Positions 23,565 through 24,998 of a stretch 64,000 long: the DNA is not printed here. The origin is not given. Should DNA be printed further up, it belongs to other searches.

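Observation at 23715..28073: Candidate lipase-type toxin with a downstream lipoprotein (Tle/Tli-like pair), an upstream partner ORF and a CPXCG zinc-ribbon gene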

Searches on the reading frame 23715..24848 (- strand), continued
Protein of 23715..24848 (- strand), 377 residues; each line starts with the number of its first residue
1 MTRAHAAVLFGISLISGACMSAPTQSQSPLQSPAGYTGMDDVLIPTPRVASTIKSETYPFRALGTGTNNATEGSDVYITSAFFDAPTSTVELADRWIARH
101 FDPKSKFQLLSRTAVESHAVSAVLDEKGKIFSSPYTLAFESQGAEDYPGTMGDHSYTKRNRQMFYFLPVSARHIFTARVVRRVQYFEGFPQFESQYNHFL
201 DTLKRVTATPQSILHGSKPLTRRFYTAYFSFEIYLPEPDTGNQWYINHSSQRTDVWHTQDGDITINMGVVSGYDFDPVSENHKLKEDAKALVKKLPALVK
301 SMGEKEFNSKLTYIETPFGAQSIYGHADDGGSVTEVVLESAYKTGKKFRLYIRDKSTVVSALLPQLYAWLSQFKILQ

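Call 62: search_protein_families(library=pfam, proteins=[L019:3375-6131:+, L019:6134-7990:+, L019:7944-9074:+, L019:517-1857:-, L019:1897-2361:-, L019:2358-2966:-, L008:1113-4046:+, L010:2-655:+, L015:3085-5604:+], max_evalue=0.001)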
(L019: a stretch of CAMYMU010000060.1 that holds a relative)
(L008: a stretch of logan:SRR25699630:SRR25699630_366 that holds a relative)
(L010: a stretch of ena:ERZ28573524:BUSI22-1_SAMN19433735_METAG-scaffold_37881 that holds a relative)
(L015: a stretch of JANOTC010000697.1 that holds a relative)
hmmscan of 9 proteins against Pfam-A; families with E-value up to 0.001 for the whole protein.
L019:3375-6131:+ (918 aa): 2 families
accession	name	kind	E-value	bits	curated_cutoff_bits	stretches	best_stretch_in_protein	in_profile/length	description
PF05954.17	Phage_GPD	-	1.7e-45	155.9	30.1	1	48-358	1-303/305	Phage tail baseplate hub (GPD)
PF04717.18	Phage_base_V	-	0.00059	20.6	23.8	0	440-482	36-74/75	Type VI secretion system/phage-baseplate injector OB domain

L019:6134-7990:+ (618 aa): 2 families
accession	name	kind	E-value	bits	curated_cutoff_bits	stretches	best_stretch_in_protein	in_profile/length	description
PF02450.21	LCAT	-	5e-07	29.7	21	1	177-345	65-203/392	Lecithin:cholesterol acyltransferase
PF07819.20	PGAP1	-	1.4e-05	25.4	24.3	1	212-297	63-139/233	PGAP1-like alpha/beta domain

L019:7944-9074:+ (376 aa): 0 families

L019:517-1857:- (446 aa): 1 family
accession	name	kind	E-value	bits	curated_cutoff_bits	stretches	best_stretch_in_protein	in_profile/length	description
PF05936.17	T6SS_VasE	-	3e-114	382.6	23.4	1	19-443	1-429/429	Bacterial Type VI secretion, VC_A0110, EvfL, ImpJ, VasE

L019:1897-2361:- (154 aa): 1 family
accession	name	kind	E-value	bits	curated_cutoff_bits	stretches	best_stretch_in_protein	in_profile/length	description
PF12790.13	T6SS-SciN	-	4.2e-32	110.9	27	1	25-129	3-107/120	Type VI secretion lipoprotein, VasD, EvfM, TssJ, VC_A0113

L019:2358-2966:- (202 aa): 1 family
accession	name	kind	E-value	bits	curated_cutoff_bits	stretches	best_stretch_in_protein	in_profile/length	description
PF20232.3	T6SS_FHA_C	-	1.7e-06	28.4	23.7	1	101-180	90-179/180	C-terminal domain of Type VI secretion system FHA protein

L008:1113-4046:+ (977 aa): 3 families
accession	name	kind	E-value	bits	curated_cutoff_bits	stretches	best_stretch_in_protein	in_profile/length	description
PF05954.17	Phage_GPD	-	6.5e-40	137.6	30.1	1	31-395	2-304/305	Phage tail baseplate hub (GPD)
PF10106.14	DUF2345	-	1.6e-06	28.5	30.7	1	605-752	13-149/151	Uncharacterized protein conserved in bacteria (DUF2345)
PF23604.1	Ig_TRAPPC10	-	0.00062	20.2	27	0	595-669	19-93/117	TRAPPC10-like, immunoglobulin-like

L010:2-655:+ (217 aa): 0 families

L015:3085-5604:+ (840 aa): 0 families

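Call 72: search_solved_structures(query=A5, max_evalue=1, show_alignments=2)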
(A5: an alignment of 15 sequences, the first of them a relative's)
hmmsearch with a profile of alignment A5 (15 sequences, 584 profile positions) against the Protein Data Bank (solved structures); distinct sequences matched with E-value up to 1: 33.
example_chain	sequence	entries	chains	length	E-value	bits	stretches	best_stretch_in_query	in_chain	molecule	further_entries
4r1d_A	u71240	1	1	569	3.8e-34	121.4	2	135-379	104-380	Uncharacterized protein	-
8k9r_A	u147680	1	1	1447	0.00044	22.2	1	203-276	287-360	GPI inositol-deacylase,MCherry protein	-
8k9q_A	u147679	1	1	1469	0.00055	21.9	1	203-276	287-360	GPI inositol-deacylase,fused thermostable green fluorescent protein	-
5h6b_A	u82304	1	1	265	0.0031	19.4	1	203-272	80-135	Putative secreted lipase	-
5h6g_A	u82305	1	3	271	0.0032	19.3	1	203-272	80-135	Putative secreted lipase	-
8k9t_A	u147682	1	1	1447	0.005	18.7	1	203-276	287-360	GPI inositol-deacylase,MCherry protein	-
7x2p_A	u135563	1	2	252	0.0085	17.9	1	234-279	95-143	Putative lipase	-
5ct8_A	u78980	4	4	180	0.042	15.7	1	203-271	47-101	Quadruple mutant lipase A | Esterase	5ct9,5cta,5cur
8hfw_A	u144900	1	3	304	0.043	15.6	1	229-277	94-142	Alpha/beta fold hydrolase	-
7r1k_A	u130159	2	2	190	0.11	14.3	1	204-271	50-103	Lipase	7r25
2qxt_A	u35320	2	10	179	0.11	14.3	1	208-271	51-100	Lipase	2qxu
5ct4_A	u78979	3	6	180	0.11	14.3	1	208-271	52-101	Esterase | Wild-type Bacillus subtilis lipase A with 10% [BMIM][Cl] chain A | Lipase EstA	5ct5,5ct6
1i6w_A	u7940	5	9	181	0.11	14.3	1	208-271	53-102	LIPASE A | lipase | Esterase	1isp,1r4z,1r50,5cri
1t4m_A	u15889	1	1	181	0.11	14.3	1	208-271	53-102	LIPASE A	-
3qzu_A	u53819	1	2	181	0.11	14.2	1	207-271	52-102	Lipase estA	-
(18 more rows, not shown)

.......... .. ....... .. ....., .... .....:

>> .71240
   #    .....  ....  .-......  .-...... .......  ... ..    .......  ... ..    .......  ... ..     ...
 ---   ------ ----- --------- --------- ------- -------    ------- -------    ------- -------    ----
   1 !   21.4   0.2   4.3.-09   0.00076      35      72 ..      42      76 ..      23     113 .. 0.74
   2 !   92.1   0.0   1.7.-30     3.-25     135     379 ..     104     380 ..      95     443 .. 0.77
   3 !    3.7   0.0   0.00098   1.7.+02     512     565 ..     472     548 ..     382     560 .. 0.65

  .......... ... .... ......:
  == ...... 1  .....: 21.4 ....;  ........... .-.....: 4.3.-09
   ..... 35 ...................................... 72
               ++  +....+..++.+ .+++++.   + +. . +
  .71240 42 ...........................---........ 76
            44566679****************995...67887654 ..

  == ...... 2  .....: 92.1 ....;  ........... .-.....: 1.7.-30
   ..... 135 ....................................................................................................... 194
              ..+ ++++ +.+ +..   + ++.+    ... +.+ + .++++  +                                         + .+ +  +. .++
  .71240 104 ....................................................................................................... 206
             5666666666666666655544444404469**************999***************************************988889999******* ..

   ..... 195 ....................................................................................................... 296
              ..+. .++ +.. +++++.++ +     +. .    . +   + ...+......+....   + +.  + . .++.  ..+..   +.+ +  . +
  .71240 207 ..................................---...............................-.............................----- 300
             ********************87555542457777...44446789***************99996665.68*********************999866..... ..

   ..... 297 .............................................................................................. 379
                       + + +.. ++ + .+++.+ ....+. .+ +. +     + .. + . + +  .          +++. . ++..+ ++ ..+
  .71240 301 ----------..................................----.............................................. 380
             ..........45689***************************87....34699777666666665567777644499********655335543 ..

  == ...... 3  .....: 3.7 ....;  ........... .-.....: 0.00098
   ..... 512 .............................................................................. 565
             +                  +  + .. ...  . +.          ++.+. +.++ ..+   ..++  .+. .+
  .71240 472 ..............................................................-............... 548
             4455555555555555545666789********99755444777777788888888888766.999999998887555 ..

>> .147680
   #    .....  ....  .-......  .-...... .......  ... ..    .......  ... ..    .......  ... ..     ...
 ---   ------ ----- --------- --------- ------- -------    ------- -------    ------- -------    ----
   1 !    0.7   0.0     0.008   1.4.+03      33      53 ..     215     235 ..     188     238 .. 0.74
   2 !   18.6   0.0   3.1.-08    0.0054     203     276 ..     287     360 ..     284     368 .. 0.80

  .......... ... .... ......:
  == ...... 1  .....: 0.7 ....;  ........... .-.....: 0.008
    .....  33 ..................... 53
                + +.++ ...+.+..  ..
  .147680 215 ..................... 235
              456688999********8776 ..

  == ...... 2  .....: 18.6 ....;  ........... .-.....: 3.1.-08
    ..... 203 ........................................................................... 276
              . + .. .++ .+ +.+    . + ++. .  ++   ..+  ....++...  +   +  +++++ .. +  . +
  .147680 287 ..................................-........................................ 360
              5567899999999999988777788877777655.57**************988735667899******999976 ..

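Call 73: search_protein_families(library=pfam, alignment_id=A5, max_evalue=0.01)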
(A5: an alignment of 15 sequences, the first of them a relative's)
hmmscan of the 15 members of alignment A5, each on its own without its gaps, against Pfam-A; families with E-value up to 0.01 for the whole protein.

A. member 1, L019:6134-7990:+ (618 aa): 2 families
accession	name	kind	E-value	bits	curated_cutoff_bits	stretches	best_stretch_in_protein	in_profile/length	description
PF02450.21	LCAT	-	5e-07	29.7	21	1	177-345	65-203/392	Lecithin:cholesterol acyltransferase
PF07819.20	PGAP1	-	1.4e-05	25.4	24.3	1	212-297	63-139/233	PGAP1-like alpha/beta domain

B. families by the number of members that match (of 15 scanned): 14 families
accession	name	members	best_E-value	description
PF02450.21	LCAT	15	1e-10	Lecithin:cholesterol acyltransferase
PF07819.20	PGAP1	15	3.8e-10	PGAP1-like alpha/beta domain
PF00561.26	Abhydrolase_1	6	0.00011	alpha/beta hydrolase fold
PF12697.13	Abhydrolase_6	5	6.7e-06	Alpha/beta hydrolase family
PF05990.18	DUF900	3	7.1e-05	Alpha/beta hydrolase of unknown function (DUF900)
PF05057.20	DUF676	3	0.00023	Putative serine esterase (DUF676)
PF01674.24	Lipase_2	3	0.00066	Lipase (class 2)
PF24096.1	DUF7379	3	0.0026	Domain of unknown function (DUF7379)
PF12146.15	Hydrolase_4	2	0.00054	Serine aminopeptidase, S33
PF01471.23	PG_binding_1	1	2.4e-15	Putative peptidoglycan binding domain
PF09374.15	PG_binding_3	1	4e-05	Predicted Peptidoglycan domain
PF00975.26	Thioesterase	1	0.0037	Thioesterase domain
PF21655.3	L544_NTransf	1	0.006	L544, nucleotidyltransferase domain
PF06821.19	Ser_hydrolase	1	0.006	Serine hydrolase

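Call 79: list_cluster_members(proteins=[P0004, P0020, P0014])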
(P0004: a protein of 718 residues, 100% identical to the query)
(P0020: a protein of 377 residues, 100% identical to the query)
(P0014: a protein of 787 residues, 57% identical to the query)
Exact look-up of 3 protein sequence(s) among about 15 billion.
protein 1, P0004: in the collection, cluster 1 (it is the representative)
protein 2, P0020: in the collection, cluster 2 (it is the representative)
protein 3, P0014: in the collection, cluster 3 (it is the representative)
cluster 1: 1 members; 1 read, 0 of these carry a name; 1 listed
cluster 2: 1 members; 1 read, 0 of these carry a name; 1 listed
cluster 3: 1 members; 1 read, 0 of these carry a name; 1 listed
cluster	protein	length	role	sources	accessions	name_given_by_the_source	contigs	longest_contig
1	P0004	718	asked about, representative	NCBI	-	-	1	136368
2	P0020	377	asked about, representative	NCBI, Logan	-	-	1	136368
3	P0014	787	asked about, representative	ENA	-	-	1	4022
